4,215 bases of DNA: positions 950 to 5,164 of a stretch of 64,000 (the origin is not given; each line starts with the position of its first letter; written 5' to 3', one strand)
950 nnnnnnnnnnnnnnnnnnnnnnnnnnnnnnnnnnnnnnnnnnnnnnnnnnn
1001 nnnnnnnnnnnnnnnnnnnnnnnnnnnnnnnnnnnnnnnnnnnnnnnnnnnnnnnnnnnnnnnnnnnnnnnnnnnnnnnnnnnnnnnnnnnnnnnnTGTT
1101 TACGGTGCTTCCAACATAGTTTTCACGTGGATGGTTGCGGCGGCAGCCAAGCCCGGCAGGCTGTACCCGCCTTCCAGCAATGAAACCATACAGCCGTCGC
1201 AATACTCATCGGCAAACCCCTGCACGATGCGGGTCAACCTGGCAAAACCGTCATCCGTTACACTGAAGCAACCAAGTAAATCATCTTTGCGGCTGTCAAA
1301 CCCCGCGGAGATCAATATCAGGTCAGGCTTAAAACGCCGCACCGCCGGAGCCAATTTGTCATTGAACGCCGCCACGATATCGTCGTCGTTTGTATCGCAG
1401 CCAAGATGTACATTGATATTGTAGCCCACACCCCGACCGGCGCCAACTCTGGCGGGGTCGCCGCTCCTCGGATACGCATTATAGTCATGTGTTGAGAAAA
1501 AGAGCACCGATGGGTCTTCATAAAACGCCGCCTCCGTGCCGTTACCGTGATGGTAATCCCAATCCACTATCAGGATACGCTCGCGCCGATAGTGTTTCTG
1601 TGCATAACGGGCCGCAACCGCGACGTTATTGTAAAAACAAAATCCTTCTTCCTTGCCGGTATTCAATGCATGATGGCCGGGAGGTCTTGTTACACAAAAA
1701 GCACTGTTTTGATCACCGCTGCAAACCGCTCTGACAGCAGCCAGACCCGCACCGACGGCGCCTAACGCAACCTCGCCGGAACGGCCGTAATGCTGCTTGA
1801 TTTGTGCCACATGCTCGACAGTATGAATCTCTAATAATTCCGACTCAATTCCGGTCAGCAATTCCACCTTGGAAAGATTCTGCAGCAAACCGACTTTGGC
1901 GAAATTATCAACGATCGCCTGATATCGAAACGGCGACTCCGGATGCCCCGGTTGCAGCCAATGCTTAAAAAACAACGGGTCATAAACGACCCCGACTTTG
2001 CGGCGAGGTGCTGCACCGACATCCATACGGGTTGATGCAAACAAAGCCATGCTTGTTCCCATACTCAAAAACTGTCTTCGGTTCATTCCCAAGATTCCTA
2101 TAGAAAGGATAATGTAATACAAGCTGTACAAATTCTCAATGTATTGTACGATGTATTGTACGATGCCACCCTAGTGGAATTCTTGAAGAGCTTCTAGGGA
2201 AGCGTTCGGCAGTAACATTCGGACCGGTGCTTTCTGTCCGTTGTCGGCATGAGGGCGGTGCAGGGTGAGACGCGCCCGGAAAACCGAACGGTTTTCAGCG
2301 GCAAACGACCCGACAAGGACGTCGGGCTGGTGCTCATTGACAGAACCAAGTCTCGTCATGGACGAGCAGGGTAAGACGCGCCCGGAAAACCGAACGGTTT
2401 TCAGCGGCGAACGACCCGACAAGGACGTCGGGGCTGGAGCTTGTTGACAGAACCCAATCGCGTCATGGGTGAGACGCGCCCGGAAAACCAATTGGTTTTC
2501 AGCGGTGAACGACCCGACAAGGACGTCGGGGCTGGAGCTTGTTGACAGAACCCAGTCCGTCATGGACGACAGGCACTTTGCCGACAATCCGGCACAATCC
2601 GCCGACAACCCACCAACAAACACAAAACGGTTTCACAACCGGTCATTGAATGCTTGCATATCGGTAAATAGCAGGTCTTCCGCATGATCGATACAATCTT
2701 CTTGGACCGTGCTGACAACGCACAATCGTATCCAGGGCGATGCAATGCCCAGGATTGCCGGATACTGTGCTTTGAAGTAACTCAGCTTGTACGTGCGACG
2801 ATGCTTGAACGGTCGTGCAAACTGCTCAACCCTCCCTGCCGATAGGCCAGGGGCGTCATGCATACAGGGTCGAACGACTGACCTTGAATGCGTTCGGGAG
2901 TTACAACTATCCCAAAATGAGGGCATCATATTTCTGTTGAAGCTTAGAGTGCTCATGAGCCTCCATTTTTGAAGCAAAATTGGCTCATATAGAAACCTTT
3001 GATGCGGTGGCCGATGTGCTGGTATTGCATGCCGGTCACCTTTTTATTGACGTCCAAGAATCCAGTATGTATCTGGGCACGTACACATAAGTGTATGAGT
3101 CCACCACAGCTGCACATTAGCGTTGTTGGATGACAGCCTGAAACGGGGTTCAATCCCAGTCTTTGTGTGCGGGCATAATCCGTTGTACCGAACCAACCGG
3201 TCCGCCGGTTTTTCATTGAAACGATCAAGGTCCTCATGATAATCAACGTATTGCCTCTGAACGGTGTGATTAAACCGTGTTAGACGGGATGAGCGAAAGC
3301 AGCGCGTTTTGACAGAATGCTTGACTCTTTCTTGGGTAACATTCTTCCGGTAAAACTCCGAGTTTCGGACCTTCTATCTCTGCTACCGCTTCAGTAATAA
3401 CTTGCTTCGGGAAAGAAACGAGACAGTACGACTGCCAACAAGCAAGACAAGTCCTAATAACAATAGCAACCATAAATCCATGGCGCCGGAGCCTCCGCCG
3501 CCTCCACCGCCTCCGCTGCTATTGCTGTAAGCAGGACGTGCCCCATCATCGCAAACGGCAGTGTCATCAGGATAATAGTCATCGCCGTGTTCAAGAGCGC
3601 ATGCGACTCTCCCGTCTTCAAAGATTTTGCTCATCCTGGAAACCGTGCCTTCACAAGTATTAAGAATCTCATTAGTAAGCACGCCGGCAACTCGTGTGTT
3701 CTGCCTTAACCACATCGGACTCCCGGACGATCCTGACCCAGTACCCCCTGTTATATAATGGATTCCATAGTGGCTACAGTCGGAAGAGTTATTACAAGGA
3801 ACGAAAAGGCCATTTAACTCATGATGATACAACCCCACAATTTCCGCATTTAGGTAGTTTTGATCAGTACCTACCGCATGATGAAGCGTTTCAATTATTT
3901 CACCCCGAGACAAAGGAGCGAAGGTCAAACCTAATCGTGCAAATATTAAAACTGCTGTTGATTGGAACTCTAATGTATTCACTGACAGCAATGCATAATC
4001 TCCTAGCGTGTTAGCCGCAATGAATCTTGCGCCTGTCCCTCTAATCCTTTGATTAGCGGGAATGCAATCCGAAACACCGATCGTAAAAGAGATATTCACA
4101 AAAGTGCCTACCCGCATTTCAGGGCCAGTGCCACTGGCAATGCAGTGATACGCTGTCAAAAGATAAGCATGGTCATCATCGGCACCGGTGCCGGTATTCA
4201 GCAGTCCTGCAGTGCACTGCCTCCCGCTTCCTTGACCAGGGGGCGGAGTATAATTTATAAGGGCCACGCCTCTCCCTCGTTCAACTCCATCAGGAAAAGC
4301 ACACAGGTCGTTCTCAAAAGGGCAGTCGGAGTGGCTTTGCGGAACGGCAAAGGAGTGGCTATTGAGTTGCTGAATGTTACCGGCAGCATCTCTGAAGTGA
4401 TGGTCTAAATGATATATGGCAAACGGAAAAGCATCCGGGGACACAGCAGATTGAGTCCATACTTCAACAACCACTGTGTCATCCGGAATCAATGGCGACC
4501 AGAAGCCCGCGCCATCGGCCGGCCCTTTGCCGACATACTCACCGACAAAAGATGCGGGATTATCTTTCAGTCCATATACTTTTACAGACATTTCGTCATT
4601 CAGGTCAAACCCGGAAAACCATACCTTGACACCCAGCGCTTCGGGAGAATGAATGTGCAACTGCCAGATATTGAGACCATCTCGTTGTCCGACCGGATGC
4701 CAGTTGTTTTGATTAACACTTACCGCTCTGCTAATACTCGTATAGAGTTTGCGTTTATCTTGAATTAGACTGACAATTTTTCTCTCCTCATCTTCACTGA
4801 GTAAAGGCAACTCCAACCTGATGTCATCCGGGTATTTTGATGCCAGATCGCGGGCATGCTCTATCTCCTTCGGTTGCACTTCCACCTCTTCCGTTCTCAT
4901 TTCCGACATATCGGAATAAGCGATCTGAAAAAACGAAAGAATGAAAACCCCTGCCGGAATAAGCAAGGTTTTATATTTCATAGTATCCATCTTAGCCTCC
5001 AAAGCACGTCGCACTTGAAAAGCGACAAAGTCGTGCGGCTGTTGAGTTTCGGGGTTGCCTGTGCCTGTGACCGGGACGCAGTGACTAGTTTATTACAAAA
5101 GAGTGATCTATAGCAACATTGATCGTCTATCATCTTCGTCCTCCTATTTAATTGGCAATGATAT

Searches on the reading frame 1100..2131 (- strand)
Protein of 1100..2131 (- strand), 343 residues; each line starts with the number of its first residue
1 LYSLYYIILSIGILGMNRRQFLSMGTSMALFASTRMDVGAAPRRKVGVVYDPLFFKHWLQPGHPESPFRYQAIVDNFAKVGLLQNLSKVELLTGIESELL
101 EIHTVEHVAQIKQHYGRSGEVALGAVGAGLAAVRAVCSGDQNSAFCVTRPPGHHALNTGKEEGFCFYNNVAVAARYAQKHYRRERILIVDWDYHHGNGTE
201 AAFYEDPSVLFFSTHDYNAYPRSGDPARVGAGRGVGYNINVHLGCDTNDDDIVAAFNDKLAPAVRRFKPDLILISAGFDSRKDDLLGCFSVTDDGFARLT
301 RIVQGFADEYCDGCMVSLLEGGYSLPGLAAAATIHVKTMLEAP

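Call 65: search_protein_families(library=pfam, proteins=[window:1100-2131:-], max_evalue=0.001)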
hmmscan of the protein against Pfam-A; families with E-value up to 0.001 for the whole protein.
window:1100-2131:- (343 aa): 1 family
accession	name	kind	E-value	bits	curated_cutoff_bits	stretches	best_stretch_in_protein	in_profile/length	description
PF00850.24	Hist_deacetyl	-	2.2e-82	277.2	27.9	1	63-338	1-297/298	Histone deacetylase domain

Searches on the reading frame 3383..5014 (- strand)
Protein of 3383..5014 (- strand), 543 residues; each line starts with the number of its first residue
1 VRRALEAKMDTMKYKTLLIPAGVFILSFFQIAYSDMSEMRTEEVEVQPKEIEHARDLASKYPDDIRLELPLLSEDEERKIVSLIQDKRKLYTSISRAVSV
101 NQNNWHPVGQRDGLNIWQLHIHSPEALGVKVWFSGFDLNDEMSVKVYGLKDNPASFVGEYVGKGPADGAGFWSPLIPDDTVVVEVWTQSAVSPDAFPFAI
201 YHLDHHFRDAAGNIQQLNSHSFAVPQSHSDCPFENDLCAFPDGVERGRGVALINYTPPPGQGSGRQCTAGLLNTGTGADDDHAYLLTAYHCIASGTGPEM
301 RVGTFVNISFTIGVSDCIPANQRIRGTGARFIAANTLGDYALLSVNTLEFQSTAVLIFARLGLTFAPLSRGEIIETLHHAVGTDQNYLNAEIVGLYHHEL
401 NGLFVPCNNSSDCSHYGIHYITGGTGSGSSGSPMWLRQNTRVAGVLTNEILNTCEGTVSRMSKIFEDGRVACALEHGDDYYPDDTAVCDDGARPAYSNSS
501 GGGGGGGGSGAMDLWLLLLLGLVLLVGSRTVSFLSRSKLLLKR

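Call 65: search_protein_families(library=pfam, proteins=[window:3383-5014:-], max_evalue=0.001)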
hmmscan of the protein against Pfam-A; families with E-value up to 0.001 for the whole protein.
window:3383-5014:- (543 aa): 1 family
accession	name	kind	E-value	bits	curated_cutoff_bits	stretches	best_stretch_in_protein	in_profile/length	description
PF13365.12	Trypsin_2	-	0.00011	23.4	27.6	1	279-444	7-143/144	Trypsin-like peptidase domain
